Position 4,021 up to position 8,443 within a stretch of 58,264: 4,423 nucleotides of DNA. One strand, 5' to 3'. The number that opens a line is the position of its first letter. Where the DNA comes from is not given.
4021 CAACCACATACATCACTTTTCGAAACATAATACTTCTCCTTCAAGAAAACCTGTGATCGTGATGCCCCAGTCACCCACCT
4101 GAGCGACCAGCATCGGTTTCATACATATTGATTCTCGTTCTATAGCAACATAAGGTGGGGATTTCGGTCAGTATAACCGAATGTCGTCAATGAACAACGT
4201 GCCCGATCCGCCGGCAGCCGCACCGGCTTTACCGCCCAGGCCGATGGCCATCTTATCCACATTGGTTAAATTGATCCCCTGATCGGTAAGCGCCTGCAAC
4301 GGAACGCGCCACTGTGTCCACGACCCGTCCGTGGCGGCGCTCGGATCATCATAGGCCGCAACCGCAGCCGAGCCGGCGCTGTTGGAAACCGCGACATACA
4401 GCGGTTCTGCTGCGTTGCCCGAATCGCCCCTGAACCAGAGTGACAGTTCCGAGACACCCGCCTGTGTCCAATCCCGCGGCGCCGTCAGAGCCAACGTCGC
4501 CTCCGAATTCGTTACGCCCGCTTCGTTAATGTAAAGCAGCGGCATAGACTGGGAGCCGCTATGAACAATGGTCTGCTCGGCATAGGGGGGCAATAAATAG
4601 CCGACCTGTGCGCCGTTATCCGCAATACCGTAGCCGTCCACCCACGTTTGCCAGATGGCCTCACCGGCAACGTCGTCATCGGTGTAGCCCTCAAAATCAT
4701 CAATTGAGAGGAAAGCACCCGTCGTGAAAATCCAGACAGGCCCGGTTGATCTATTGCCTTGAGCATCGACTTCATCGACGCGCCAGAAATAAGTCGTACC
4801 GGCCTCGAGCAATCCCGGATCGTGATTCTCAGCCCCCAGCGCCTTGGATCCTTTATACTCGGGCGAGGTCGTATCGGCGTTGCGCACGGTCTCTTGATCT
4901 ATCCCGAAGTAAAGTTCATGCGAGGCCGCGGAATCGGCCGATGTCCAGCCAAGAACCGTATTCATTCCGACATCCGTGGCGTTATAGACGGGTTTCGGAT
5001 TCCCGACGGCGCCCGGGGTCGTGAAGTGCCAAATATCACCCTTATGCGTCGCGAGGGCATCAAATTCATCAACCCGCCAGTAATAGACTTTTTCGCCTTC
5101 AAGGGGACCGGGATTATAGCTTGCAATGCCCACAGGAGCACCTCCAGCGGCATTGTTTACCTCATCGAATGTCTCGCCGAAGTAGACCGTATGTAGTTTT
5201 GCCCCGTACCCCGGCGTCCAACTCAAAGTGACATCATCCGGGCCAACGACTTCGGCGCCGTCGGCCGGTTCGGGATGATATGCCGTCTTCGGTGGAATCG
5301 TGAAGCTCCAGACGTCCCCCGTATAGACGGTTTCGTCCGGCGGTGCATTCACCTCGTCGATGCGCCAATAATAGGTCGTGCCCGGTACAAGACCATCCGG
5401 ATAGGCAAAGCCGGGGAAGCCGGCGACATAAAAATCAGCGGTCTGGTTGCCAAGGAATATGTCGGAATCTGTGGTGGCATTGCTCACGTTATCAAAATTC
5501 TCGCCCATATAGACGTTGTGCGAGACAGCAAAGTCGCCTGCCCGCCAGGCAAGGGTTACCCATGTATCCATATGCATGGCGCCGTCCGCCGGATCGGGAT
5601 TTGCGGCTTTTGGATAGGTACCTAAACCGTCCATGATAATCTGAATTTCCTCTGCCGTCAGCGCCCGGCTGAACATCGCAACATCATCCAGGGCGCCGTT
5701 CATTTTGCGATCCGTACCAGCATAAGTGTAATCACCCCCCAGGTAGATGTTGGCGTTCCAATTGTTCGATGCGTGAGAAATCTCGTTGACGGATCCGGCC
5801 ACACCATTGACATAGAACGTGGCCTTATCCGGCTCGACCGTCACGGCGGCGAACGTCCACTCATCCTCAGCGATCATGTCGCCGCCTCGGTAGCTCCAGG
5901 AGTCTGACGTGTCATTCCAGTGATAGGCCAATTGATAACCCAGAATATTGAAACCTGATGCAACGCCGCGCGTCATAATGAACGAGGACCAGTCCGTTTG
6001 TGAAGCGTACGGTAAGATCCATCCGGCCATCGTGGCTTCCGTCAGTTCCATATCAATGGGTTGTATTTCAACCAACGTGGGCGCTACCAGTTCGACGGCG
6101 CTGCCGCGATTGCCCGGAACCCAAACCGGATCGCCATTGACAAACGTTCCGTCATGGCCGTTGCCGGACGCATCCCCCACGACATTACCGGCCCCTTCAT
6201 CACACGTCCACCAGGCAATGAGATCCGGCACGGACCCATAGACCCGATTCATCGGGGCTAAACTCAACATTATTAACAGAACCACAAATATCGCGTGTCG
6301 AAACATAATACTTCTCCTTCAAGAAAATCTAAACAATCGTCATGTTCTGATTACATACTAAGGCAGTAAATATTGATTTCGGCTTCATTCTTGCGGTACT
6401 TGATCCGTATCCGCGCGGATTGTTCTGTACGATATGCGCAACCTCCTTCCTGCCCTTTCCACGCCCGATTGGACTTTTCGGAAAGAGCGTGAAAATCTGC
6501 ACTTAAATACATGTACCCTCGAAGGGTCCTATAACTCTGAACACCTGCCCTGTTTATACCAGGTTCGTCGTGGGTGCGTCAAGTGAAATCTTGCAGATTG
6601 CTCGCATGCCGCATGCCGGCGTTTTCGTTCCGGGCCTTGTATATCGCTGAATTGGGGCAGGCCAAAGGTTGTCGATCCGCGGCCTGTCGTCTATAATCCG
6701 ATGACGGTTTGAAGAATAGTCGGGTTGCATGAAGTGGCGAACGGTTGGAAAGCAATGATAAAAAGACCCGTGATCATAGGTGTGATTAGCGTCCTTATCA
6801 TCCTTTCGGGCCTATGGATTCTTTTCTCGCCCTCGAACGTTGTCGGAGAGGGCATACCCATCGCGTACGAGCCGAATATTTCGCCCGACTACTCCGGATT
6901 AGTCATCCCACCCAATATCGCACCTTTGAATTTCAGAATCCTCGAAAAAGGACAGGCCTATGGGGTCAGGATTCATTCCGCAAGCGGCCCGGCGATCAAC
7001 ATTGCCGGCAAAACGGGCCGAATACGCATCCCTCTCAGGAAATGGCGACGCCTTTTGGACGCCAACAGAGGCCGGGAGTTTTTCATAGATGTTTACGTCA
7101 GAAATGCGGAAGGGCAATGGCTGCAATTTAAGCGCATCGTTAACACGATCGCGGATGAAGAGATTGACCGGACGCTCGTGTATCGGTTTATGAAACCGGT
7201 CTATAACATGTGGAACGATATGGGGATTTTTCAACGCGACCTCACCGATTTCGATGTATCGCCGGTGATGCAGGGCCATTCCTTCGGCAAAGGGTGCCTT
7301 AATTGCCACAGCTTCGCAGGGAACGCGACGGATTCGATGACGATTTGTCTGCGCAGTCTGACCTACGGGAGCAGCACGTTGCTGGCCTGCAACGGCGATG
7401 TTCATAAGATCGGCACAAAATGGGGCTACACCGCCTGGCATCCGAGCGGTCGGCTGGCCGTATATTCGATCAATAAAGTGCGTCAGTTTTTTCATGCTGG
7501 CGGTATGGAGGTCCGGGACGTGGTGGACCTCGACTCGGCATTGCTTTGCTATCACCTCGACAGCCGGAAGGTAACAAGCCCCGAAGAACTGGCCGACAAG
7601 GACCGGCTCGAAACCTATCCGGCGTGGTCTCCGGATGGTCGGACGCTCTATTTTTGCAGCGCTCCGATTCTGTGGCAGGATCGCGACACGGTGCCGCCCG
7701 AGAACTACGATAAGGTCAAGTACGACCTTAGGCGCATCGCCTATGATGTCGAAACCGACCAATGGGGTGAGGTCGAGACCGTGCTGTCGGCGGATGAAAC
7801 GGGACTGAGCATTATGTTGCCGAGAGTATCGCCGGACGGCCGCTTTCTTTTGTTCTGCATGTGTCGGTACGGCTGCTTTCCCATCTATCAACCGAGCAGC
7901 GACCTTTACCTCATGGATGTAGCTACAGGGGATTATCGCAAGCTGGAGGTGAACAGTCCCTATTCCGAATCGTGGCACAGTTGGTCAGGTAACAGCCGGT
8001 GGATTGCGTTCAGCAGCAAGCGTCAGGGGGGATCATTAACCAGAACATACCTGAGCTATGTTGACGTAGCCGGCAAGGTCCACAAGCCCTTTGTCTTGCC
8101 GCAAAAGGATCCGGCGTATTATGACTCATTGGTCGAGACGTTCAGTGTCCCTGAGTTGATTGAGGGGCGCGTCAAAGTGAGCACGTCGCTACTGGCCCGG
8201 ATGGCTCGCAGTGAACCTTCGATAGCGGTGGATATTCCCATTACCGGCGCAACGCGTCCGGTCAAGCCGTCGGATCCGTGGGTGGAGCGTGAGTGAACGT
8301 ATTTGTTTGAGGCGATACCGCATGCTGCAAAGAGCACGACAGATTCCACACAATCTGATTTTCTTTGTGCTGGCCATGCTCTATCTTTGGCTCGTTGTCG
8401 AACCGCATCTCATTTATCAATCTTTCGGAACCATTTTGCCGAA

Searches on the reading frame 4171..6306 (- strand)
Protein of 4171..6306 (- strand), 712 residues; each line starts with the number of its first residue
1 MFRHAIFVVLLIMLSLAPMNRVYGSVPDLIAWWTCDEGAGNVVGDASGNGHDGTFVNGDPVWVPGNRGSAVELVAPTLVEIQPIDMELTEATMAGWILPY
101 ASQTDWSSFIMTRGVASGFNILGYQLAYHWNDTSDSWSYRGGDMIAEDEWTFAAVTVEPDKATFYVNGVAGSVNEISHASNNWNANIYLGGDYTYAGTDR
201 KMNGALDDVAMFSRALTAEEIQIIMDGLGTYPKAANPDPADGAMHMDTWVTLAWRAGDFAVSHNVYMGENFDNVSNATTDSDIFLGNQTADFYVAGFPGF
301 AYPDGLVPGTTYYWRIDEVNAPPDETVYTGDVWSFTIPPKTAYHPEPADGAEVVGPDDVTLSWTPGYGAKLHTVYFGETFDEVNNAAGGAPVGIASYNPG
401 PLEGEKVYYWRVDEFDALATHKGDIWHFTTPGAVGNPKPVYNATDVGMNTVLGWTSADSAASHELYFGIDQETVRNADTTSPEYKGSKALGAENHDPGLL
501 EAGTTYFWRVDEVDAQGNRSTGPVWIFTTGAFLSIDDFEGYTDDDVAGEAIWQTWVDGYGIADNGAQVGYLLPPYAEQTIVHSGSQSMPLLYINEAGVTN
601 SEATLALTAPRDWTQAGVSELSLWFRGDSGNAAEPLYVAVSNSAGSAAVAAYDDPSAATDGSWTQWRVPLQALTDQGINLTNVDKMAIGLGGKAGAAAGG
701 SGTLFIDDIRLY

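Call 8: search_protein_families(library=pfam, proteins=[window:4171-6306:-], max_evalue=0.001)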
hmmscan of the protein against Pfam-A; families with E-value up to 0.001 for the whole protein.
window:4171-6306:- (712 aa): 2 families
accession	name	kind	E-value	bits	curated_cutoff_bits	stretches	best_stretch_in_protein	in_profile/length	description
PF13385.13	Laminin_G_3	-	1e-18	68.3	27.6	1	85-222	13-151/151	Concanavalin A-like lectin/glucanases superfamily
PF16656.11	Pur_ac_phosph_N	-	4.1e-06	27.7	30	0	248-328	13-84/93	Purple acid Phosphatase, N-terminal domain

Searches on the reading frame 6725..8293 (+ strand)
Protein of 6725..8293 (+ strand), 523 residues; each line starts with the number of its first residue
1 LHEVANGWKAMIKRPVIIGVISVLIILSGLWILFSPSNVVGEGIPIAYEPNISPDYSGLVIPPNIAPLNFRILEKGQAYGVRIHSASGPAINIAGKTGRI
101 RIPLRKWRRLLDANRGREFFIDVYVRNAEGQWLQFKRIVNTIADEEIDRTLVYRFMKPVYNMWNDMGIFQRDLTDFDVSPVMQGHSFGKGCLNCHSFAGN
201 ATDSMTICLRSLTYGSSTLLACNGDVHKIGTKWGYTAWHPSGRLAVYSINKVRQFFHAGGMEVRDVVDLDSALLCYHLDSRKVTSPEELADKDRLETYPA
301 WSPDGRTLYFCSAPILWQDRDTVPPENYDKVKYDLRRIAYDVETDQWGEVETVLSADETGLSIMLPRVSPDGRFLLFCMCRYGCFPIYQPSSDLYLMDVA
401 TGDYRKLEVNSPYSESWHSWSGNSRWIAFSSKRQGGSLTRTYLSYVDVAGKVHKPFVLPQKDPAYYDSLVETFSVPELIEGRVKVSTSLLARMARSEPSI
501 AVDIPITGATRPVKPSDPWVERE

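Call 8: search_protein_families(library=pfam, proteins=[window:6725-8293:+], max_evalue=0.001)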
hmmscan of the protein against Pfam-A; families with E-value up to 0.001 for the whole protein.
window:6725-8293:+ (523 aa): 1 family
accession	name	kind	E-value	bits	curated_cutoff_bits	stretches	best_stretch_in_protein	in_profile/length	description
PF07676.18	PD40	-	1.2e-17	63.8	20.9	2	295-312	10-27/38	WD40-like Beta Propeller Repeat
